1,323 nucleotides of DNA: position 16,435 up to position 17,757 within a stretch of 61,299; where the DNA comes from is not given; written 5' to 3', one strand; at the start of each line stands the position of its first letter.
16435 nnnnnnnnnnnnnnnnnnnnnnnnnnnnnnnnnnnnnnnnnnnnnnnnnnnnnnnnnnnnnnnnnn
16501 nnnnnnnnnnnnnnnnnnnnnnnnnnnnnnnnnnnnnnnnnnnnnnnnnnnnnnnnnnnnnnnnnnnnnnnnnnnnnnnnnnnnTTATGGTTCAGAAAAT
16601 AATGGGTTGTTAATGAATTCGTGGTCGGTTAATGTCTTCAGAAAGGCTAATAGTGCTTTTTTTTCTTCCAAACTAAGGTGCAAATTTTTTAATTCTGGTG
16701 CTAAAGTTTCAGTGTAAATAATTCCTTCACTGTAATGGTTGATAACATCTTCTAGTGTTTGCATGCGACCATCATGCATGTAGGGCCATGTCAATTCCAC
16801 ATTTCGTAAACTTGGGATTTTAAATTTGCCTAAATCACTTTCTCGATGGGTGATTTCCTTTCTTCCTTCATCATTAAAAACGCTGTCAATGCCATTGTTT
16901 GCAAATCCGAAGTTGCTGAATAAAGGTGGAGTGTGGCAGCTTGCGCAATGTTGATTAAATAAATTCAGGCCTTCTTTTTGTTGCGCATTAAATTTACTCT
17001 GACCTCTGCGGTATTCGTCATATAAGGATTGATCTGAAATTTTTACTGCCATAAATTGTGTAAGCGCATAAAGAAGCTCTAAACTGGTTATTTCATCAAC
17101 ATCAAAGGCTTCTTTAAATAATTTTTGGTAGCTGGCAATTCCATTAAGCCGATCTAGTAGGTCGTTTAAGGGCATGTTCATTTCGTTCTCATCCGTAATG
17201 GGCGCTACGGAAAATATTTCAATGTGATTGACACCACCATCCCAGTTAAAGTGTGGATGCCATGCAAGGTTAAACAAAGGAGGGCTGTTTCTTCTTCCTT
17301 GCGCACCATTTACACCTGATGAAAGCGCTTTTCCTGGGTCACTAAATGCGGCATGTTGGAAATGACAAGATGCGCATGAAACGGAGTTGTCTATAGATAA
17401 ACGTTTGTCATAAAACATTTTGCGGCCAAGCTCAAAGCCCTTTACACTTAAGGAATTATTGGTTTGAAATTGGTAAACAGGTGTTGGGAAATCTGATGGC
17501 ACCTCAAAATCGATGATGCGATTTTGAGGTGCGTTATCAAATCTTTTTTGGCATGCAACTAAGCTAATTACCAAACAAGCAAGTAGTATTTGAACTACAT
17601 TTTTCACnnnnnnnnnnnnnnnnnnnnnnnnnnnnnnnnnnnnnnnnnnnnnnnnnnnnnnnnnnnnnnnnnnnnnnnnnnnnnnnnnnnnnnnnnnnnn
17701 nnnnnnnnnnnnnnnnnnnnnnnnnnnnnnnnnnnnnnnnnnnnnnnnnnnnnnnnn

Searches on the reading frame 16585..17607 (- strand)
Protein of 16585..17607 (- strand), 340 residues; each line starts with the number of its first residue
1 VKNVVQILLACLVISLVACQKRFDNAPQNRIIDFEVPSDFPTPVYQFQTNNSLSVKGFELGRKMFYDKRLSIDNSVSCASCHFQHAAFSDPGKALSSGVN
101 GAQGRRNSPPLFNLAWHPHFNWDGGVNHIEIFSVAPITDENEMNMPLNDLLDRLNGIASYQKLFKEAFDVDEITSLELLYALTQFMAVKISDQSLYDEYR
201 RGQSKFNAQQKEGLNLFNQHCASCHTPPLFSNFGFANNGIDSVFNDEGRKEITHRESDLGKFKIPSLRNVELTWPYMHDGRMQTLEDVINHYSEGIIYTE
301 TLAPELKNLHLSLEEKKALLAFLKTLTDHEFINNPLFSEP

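Call 33: search_protein_families(library=pfam, proteins=[window:16585-17607:-], max_evalue=0.00001)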
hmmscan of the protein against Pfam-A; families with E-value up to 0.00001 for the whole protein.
window:16585-17607:- (340 aa): 2 families
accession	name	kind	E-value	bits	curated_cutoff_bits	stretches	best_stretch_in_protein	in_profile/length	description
PF03150.19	CCP_MauG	-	5.6e-48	163.8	25.6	1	57-204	3-148/149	Di-haem cytochrome c peroxidase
PF13442.11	Cytochrome_CBB3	-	6.9e-06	26.7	27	0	209-322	2-67/68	Cytochrome C oxidase, cbb3-type, subunit III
